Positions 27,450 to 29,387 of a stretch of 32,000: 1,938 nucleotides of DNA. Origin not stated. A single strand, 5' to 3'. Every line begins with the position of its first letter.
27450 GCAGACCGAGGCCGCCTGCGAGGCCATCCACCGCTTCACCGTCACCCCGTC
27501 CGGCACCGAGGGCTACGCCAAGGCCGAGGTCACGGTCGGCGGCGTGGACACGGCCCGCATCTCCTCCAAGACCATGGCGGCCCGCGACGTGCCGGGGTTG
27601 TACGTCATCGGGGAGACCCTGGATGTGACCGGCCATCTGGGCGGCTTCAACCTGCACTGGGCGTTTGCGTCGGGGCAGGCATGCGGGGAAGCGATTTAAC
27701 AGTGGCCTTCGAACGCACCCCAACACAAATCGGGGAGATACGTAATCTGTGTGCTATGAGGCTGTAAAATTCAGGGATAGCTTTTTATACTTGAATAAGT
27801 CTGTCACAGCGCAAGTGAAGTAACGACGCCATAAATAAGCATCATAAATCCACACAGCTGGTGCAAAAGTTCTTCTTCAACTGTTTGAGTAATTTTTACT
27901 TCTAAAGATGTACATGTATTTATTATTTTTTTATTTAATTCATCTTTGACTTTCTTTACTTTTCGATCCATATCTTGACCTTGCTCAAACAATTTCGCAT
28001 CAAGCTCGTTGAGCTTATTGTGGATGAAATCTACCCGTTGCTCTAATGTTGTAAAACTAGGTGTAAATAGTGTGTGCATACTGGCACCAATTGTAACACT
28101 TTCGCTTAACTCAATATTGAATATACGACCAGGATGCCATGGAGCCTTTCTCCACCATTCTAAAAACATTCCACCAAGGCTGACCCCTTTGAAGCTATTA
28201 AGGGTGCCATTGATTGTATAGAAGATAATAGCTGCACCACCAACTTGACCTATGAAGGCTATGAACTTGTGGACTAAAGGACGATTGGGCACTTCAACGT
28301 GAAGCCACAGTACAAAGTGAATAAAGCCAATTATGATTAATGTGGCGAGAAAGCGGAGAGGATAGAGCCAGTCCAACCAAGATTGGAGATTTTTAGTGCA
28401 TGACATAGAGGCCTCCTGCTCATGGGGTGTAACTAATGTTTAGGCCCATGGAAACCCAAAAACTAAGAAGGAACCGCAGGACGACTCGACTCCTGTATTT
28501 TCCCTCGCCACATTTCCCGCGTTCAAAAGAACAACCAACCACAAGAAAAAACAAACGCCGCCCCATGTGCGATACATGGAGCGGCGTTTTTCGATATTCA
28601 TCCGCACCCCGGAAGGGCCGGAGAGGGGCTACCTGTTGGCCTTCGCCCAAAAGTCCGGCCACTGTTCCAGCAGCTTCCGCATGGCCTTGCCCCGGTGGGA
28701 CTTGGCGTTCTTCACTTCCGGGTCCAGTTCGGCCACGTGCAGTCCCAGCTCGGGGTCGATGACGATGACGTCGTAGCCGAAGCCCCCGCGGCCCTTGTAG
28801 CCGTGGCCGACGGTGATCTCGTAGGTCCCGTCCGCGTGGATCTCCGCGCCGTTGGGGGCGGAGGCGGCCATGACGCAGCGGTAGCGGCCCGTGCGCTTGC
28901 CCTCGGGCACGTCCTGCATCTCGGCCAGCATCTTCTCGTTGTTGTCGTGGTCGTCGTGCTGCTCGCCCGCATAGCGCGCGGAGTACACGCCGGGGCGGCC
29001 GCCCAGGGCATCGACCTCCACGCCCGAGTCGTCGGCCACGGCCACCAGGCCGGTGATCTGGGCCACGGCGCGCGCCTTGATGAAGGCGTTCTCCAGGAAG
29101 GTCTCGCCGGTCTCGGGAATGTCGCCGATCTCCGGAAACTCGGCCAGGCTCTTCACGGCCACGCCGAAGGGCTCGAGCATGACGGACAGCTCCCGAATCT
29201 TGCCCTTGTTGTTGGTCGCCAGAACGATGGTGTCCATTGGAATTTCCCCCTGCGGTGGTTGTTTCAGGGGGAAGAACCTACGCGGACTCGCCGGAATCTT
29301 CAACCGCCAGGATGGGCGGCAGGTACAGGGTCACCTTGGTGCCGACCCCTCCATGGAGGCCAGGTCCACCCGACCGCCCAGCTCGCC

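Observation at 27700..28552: Low-GC single-gene island encoding an orphan 200-aa membrane/coiled-coil protein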

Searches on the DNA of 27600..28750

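Call 58: search_rna_families(source=window, start=27600, end=28750, threshold=evalue, max_evalue=1)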
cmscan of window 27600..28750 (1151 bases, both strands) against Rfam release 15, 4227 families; matches with E-value up to 1: 1.
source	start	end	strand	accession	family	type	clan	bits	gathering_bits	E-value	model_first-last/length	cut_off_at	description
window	28541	28614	-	RF00236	ctRNA_pGA1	Gene; antisense;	-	20.6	45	0.23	1-79/79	no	ctRNA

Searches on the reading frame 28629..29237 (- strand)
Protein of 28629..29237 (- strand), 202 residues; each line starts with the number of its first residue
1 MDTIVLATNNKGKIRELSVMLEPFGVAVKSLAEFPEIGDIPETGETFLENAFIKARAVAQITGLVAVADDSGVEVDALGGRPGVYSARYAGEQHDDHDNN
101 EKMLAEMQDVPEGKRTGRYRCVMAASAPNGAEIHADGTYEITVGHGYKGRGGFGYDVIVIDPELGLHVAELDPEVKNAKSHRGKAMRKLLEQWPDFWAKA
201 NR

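Call 20: find_related_loci(query=window:28629-29237:-, collection=genome_contigs, flank=5000)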
Query window:28629-29237:- (202 aa) in genome_contigs; peptide patterns used: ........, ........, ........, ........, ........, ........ (x = any residue, [..] = any of these).
364 stretches matched a pattern; 231 encode a relative of the query (tblastn E <= 1e-3); the best 80 are kept; 80 distinct loci.
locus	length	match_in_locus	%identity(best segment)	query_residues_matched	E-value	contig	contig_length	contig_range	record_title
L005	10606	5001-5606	91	1-202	3e-126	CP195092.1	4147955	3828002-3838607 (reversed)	Desulfovibrio caledoniensis strain lm2024 chromosome, complete genome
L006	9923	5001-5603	86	1-201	2e-116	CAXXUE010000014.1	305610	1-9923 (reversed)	MAG: uncultured Pseudodesulfovibrio sp. isolate a8b379bf-f1df-4415-be07-3a291d9257f6 genome assembly, contig: contig_14,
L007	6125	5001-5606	84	1-202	3e-116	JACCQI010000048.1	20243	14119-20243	MAG: Desulfovibrionaceae bacterium isolate MIC098Bin4 NODE_299_length_20243_cov_20.316822, whole genome shotgun sequence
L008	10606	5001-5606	91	1-202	4e-116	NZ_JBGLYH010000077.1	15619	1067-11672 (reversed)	Pseudodesulfovibrio karagichevae strain 9FUS NODE_77_length_15619_cov_55.390782, whole genome shotgun sequence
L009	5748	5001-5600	83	1-200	9e-114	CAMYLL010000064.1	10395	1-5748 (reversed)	MAG: uncultured Pseudodesulfovibrio sp. isolate FCS_M_Desulfobacterota_19 genome assembly, contig: NODE_6939_length_1039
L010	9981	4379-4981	81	1-201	5e-110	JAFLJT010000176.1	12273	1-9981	MAG: Pseudodesulfovibrio sp. isolate MC-06 c_000000806800, whole genome shotgun sequence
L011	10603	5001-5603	69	1-201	2e-93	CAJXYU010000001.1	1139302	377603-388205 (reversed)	MAG TPA_asm: uncultured Desulfovibrio sp. isolate SRR6201695_bin.5_MetaBAT_v2.12.1_MAG genome assembly, contig: NODE_4_l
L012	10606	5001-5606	66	1-202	1e-90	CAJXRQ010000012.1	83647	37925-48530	MAG TPA_asm: uncultured Desulfovibrio sp. isolate SRR6201696_bin.13_MetaBAT_v2.12.1_MAG genome assembly, contig: NODE_18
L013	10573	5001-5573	50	3-193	7e-59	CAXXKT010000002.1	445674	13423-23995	MAG: Syntrophales bacterium isolate 9e353863-e3ae-4afc-92d2-6aad0841dacd genome assembly, contig: contig_2, whole genome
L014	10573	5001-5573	50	1-190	5e-54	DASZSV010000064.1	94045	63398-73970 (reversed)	MAG TPA_asm: Steroidobacteraceae bacterium isolate SMAG_U6059 k141_163189, whole genome shotgun sequence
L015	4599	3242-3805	50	4-190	1e-53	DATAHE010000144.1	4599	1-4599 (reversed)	MAG TPA_asm: Steroidobacteraceae bacterium isolate SMAG_U6847 k141_2035455, whole genome shotgun sequence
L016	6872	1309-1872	48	4-191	4e-52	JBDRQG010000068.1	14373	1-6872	MAG: bacterium isolate MEGAHIT-group-2.34 k141_908492, whole genome shotgun sequence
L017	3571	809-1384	47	1-192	1e-50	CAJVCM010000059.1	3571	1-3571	uncultured SUP05 cluster bacterium isolate SUP05 MAG-6 genome assembly, contig: c_000000001585, whole genome shotgun seq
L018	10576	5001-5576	48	1-192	8e-50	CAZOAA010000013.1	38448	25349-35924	MAG TPA_asm: uncultured Candidatus Thioglobus sp. isolate SRP167671_co2_48 genome assembly, contig: NODE_1336_length_384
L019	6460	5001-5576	46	1-192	3e-49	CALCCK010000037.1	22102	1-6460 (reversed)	MAG TPA_asm: uncultured Gammaproteobacteria bacterium isolate DRR092712_bin.5_CONCOCT_v1.1_MAG genome assembly, contig:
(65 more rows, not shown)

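Call 77: search_protein_families(library=pfam, proteins=[L005:5895-6548:-, L008:6215-6760:-], max_evalue=0.01)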
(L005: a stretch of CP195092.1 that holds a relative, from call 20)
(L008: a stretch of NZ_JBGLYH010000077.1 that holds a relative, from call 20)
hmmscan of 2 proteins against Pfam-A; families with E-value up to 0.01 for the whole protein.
L005:5895-6548:- (217 aa): 1 family
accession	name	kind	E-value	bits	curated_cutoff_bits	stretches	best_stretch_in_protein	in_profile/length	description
PF07589.16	PEP-CTERM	-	0.0014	19.1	20.7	1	189-210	1-22/24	PEP-CTERM motif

L008:6215-6760:- (181 aa): 3 families
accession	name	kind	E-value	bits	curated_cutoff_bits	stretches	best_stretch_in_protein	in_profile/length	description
PF03130.22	HEAT_PBS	-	0.0039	18.1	20.9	0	137-156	8-26/27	PBS lyase HEAT-like repeat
PF13176.12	TPR_7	-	0.0046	17.4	27.9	0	135-158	6-29/36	Tetratricopeptide repeat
PF13432.12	TPR_16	-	0.0084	17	32.7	0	56-81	2-27/65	Tetratricopeptide repeat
